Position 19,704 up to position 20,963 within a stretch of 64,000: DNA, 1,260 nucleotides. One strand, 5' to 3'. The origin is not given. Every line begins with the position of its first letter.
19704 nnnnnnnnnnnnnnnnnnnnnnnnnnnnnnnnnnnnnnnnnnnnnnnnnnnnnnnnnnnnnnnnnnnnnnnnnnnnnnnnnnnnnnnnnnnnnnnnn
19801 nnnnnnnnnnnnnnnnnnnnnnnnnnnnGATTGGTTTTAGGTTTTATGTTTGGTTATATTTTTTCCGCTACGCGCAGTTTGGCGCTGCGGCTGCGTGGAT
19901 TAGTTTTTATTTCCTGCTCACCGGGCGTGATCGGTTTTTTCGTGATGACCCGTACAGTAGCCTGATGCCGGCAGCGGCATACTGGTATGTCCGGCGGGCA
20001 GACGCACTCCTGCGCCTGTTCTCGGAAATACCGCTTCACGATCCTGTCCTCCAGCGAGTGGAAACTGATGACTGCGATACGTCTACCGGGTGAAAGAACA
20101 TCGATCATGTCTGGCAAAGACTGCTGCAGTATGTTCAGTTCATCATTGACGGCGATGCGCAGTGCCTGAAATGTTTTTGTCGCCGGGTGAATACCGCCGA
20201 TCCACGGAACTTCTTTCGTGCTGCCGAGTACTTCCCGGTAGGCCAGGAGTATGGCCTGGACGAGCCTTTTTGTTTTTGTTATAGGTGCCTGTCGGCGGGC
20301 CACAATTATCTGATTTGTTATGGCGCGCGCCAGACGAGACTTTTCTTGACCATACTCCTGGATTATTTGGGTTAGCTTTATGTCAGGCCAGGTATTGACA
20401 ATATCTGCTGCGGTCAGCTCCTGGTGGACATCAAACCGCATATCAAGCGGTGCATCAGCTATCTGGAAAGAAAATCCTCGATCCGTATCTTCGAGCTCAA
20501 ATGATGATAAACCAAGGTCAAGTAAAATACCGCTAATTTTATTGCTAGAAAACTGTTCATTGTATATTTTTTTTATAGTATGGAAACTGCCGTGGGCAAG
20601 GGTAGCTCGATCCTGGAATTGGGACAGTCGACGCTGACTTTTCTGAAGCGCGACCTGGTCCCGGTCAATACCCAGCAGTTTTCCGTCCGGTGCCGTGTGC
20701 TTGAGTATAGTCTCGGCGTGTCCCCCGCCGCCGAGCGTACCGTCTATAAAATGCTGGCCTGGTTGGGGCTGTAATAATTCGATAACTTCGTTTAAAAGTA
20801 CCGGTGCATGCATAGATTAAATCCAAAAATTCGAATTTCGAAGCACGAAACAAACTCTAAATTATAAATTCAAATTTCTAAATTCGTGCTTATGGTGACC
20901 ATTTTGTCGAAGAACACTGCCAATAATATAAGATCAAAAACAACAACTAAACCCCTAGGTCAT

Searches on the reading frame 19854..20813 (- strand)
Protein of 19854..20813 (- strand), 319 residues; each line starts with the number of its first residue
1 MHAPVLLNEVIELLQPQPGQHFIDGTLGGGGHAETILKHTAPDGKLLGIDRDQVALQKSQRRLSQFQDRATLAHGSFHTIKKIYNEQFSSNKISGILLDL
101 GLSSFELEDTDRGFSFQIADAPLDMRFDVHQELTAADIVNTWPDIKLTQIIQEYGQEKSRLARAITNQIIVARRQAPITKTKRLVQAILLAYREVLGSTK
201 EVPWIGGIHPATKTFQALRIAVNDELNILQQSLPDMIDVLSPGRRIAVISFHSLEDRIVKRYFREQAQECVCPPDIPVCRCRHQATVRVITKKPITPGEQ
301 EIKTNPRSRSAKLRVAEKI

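Call 56: find_homologous_proteins(query=window:19854-20813:-, max_evalue=1e-30)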
Query window:19854-20813:- (319 aa): 7991 proteins with E <= 1e-30 among 8000 candidates; the best 120 are listed.
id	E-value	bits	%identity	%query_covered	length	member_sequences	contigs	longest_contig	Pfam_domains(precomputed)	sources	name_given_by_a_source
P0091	1.5e-208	709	100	100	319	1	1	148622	PF01795.26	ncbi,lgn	-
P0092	4.0e-136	471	67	100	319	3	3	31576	PF01795.26,PF01209.25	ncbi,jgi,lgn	-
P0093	2.2e-134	466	68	100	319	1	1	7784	PF01795.26,PF01209.25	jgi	-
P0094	1.1e-133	463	67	100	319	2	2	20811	PF01795.26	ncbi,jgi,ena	ncbi:MAG: 16S rRNA (cytosine(1402)-N(4))-methyltransferase RsmH [Patescibacteria group bacterium]|jg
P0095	2.7e-133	462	68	100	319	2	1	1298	PF01795.26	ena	-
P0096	6.4e-131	454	64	100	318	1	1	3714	PF01795.26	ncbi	-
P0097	1.1e-130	454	65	100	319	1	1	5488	PF13847.13,PF01795.26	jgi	jgi:16S rRNA (cytosine1402-N4)-methyltransferase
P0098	2.6e-130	452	64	100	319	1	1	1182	PF01795.26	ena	-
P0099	3.5e-130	452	64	100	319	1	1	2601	PF01795.26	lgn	-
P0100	9.6e-130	450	64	100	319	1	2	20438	PF01795.26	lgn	-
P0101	2.9e-129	449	65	100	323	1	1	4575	PF13847.13,PF01795.26,PF13649.13,PF01209.25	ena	-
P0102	3.1e-129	449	64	100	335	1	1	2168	PF01795.26,PF13649.13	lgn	-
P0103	1.2e-128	447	64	100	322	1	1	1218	PF01795.26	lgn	-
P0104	1.2e-128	447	64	100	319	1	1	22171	PF01795.26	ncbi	ncbi:MAG: 16S rRNA (cytosine(1402)-N(4))-methyltransferase RsmH [Patescibacteria group bacterium]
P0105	1.8e-128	446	64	100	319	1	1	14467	PF01795.26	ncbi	-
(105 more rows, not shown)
